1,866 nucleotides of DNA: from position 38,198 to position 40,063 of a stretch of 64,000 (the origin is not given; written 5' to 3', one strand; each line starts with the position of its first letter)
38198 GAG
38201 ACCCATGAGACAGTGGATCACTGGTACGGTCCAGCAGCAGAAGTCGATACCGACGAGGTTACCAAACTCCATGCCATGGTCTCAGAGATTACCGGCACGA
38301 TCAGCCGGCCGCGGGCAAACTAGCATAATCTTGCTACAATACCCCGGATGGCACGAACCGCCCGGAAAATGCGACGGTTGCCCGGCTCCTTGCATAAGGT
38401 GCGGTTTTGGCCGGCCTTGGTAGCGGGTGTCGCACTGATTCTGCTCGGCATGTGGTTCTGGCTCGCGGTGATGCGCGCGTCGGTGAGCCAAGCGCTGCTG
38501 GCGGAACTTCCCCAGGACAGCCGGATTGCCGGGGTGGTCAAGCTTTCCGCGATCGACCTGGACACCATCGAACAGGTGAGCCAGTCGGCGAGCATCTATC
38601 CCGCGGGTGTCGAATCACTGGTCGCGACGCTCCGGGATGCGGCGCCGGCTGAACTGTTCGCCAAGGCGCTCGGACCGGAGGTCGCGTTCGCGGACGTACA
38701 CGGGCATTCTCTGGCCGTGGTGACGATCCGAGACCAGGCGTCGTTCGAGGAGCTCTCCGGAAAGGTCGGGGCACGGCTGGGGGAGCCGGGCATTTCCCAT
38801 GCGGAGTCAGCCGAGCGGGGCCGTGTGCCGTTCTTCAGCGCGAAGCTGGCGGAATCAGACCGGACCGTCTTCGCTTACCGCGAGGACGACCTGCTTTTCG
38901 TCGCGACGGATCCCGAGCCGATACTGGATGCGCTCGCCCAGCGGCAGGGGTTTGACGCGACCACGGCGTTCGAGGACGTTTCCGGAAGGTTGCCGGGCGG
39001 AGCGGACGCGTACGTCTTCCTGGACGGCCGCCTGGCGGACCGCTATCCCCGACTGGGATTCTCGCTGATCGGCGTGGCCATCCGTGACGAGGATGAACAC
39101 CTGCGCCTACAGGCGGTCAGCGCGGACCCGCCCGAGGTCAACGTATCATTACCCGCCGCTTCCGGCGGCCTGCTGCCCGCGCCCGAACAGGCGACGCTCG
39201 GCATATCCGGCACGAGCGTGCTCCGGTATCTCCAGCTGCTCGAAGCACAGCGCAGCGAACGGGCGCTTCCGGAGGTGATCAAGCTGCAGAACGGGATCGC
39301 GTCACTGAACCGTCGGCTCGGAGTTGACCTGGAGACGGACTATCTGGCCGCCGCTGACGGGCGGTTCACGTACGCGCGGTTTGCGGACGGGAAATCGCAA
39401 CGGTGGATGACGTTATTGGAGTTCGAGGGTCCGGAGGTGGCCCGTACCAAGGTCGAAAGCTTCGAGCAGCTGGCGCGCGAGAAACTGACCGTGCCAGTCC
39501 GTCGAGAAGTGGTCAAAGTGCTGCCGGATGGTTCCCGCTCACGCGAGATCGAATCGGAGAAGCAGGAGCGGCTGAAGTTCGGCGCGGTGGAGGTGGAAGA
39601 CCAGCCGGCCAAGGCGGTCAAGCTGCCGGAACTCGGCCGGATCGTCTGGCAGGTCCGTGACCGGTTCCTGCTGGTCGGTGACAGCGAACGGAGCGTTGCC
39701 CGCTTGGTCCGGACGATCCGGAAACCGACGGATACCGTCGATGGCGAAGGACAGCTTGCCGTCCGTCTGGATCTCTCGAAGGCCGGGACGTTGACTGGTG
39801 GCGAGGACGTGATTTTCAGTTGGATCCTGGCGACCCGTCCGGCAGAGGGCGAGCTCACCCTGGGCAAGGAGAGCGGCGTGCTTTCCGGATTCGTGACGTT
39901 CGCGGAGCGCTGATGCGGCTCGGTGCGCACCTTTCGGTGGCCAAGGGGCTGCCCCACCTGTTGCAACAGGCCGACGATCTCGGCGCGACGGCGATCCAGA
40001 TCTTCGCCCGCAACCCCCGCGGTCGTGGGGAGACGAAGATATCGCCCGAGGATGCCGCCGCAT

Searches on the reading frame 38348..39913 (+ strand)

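Call 8: search_protein_families(library=pfam, proteins=[window:38348-39913:+], max_evalue=0.01)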
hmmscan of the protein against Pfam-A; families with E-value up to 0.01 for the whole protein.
window:38348-39913:+ (521 aa): 1 family
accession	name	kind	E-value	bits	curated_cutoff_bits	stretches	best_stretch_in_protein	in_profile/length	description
PF11832.13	DUF3352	-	2e-05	23.8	26.8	1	242-380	262-402/536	Protein of unknown function (DUF3352)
